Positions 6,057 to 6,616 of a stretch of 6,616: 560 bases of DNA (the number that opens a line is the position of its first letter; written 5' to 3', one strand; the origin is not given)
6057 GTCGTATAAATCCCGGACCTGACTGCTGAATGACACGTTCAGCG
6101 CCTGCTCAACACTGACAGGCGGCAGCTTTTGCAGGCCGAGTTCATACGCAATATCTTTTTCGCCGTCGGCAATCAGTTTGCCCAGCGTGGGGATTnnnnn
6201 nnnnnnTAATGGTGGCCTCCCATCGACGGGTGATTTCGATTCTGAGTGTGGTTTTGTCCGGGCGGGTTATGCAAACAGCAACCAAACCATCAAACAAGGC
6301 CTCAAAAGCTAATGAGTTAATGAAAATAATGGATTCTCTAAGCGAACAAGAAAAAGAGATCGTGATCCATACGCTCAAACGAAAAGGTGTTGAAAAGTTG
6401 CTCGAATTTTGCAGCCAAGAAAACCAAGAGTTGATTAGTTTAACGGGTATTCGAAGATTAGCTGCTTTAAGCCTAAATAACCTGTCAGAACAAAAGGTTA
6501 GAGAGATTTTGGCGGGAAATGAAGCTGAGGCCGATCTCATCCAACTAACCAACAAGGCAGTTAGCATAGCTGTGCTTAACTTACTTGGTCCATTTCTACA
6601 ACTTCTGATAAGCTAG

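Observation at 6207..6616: AT-rich orphan gene on the opposite strand replaces the expected upstream baseplate gene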

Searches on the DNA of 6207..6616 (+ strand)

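Call 4: search_dna_similar(query=window:6207-6616:+, collection=ecoli_genomes, mode=near, max_rows=20)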
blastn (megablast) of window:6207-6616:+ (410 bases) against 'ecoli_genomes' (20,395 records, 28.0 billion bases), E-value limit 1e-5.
Records with a match: 28; places in all: 30; records where one place covers at least 80% of the query: 1.
Genomes with a match: 28 of 5426; with a place that covers at least 80% of the query: 1. Places per genome that has any: lowest 1, median 1, highest 2. On chromosomes: 30 places; on plasmids: 0.
Best place of each record, by identity: >=99% 2; 95-99% 25; 90-95% 1.
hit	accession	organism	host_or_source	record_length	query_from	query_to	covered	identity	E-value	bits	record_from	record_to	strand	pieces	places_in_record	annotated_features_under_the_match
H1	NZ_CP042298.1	Escherichia coli strain RM9088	crow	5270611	66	410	84%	91.8%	3e-134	486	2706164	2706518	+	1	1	DNA-binding protein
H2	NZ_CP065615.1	Escherichia coli strain FDAARGOS_943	missing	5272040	1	63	15%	100.0%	5e-23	117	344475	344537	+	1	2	phage GP46 family protein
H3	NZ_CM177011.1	Escherichia coli strain VL40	Homo sapiens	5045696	1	63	15%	100.0%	5e-23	117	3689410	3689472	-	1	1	phage GP46 family protein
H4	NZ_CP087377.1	Escherichia coli strain RIVM_C019217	Homo sapiens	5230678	1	63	15%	96.8%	1e-19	106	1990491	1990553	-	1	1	phage GP46 family protein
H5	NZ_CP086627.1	Escherichia coli strain RIVM_C036569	Homo sapiens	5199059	1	63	15%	96.8%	1e-19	106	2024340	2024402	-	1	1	phage GP46 family protein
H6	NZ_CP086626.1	Escherichia coli strain RIVM_C037134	Homo sapiens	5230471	1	63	15%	96.8%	1e-19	106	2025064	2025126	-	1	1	phage GP46 family protein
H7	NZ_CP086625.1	Escherichia coli strain RIVM_C037166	Homo sapiens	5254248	1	63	15%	96.8%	1e-19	106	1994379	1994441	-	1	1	phage GP46 family protein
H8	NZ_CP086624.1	Escherichia coli strain RIVM_C037791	Homo sapiens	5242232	1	63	15%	96.8%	1e-19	106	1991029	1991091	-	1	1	phage GP46 family protein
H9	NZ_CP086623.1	Escherichia coli strain RIVM_C037794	Homo sapiens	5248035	1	63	15%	96.8%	1e-19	106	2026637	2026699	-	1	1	phage GP46 family protein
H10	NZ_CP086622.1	Escherichia coli strain RIVM_C037884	Homo sapiens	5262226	1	63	15%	96.8%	1e-19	106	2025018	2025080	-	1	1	phage GP46 family protein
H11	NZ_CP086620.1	Escherichia coli strain RIVM_C039205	Homo sapiens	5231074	1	63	15%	96.8%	1e-19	106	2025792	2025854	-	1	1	phage GP46 family protein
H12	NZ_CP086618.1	Escherichia coli strain RIVM_C039227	Homo sapiens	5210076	1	63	15%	96.8%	1e-19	106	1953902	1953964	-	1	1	phage GP46 family protein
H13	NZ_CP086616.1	Escherichia coli strain RIVM_C039629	Homo sapiens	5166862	1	63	15%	96.8%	1e-19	106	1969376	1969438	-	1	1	phage GP46 family protein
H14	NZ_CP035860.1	Escherichia coli strain TD225-C4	Homo sapiens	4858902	1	63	15%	96.8%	1e-19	106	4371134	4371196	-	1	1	phage GP46 family protein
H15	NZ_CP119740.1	Escherichia coli strain E94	bovine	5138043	1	63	15%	96.8%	1e-19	106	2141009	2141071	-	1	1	phage GP46 family protein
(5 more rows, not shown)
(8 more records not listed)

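Call 6: get_annotated_region(hit=H1, flank=8000)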
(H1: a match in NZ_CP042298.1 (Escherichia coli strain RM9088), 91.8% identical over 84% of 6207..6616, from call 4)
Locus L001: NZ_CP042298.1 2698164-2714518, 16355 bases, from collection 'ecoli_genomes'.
description: Escherichia coli strain RM9088 chromosome, complete genome
organism: Escherichia coli strain RM9088 (NCBI taxid 562)
replicon: chromosome; assembly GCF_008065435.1
host: crow; source: cloacal swab; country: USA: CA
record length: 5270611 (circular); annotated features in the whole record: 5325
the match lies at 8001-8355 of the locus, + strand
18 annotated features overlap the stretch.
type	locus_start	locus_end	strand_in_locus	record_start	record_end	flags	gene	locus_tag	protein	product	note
CDS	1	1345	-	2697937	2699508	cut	-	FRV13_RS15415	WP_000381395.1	IS66-like element ISCro1 family transposase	-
CDS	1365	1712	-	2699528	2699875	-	tnpB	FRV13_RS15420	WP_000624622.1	IS66 family insertion sequence element accessory protein TnpB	TnpB, as the term is used for proteins encoded by IS66 family insertion elements, is considered an accessory protein, ...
CDS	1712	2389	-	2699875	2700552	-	tnpA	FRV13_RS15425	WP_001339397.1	IS66-like element accessory protein TnpA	-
CDS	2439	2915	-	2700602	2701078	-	-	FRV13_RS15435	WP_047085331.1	host-nuclease inhibitor Gam family protein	-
CDS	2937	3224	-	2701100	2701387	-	-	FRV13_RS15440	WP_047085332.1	hypothetical protein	-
CDS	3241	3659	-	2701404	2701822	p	-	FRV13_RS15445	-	hypothetical protein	frameshifted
CDS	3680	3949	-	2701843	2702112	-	-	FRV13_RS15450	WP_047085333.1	hypothetical protein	-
CDS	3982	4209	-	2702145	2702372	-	-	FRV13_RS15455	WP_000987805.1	hypothetical protein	-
CDS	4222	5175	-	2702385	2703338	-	-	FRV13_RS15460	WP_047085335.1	AAA family ATPase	-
CDS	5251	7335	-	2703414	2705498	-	-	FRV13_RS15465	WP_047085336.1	Mu transposase C-terminal domain-containing protein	-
CDS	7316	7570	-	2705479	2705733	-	-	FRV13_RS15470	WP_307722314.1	helix-turn-helix domain-containing protein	-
CDS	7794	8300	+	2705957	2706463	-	-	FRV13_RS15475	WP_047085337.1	DNA-binding protein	-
CDS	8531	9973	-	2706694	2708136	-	nrfA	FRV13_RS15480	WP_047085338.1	ammonia-forming nitrite reductase cytochrome c552 subunit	-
CDS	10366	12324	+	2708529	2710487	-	acs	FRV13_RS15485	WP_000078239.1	acetate--CoA ligase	-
CDS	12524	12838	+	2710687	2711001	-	yjcH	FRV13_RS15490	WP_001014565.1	DUF485 domain-containing protein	-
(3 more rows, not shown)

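Call 7: get_annotated_region(hit=H2, flank=8000)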
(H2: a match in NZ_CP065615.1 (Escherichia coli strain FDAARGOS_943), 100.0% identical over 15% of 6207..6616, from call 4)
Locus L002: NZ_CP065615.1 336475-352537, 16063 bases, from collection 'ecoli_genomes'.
description: Escherichia coli strain FDAARGOS_943 chromosome, complete genome
organism: Escherichia coli strain FDAARGOS_943 (NCBI taxid 562)
replicon: chromosome; assembly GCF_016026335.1
host: missing; source: missing; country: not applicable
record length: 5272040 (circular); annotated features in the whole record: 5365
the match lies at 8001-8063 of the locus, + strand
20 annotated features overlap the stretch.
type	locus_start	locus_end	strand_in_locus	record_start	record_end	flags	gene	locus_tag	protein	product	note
CDS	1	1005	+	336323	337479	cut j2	-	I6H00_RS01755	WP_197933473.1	IS3-like element IS600 family transposase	programmed frameshift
CDS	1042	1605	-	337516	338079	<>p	-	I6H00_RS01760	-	MolR family transcriptional regulator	incomplete; partial in the middle of a contig; missing N-terminus and C-terminus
CDS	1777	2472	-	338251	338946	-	-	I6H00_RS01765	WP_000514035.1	hypothetical protein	-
CDS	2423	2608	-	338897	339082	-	-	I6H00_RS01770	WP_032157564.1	Com family DNA-binding transcriptional regulator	-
CDS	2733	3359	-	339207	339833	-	-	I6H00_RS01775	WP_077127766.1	DUF4376 domain-containing protein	-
CDS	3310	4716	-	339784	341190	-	-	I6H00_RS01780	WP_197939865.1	prophage tail fiber N-terminal domain-containing protein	-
CDS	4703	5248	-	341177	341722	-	-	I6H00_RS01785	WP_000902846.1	tail fiber assembly protein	-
CDS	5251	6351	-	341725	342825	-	-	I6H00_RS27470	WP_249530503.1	phage tail protein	-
CDS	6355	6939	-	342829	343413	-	-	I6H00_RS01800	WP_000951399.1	YmfQ family protein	-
CDS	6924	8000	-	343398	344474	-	-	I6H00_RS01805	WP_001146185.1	baseplate J/gp47 family protein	-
CDS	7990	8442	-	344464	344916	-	-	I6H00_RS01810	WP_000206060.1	phage GP46 family protein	-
CDS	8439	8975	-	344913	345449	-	-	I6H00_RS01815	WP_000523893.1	phage baseplate assembly protein V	-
CDS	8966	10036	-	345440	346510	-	-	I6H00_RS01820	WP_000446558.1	phage baseplate assembly protein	-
CDS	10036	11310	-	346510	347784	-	-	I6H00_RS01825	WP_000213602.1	DNA circularization protein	-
CDS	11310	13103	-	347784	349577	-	-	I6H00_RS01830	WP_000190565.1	hypothetical protein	-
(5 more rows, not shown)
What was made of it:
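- On Prophage moron / anti-phage defence cargo: The intact relative has J-gp46-V contiguous (call 7).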

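Call 17: search_rna_families(source=L004, start=10200, end=16400, threshold=gathering)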
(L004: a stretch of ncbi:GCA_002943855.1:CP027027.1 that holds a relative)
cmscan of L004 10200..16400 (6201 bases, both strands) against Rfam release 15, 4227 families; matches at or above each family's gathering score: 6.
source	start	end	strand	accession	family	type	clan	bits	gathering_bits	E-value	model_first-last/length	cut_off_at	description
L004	10945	13847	-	RF02541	LSU_rRNA_bacteria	Gene; rRNA;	CL00112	2874.1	50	0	1-2925/2925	no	Bacterial large subunit ribosomal RNA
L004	14294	15835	-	RF00177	SSU_rRNA_bacteria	Gene; rRNA;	CL00111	1579.4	50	0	1-1533/1533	no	Bacterial small subunit ribosomal RNA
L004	13855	13963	-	RF01830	StyR-44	Gene;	-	124.9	54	1.9e-20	1-107/107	no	Salmonella enterica Typhi npcRNA 44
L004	10735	10850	-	RF00001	5S_rRNA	Gene; rRNA;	CL00113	92.8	38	9.3e-20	1-120/120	no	5S ribosomal RNA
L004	14152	14225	-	RF00005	tRNA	Gene; tRNA;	CL00001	66.3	29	3.1e-13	1-71/71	no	tRNA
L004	14034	14106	-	RF00005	tRNA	Gene; tRNA;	CL00001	65.6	29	4.8e-13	1-71/71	no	tRNA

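Call 18: search_dna_similar(query=window:6270-6616:+, collection=phages, mode=distant, max_rows=15)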
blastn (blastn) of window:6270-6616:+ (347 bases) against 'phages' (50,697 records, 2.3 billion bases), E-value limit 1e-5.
No match.
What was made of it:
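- Tried and rejected: A blastn search of the fragment against the phage collection found nothing (call 18).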
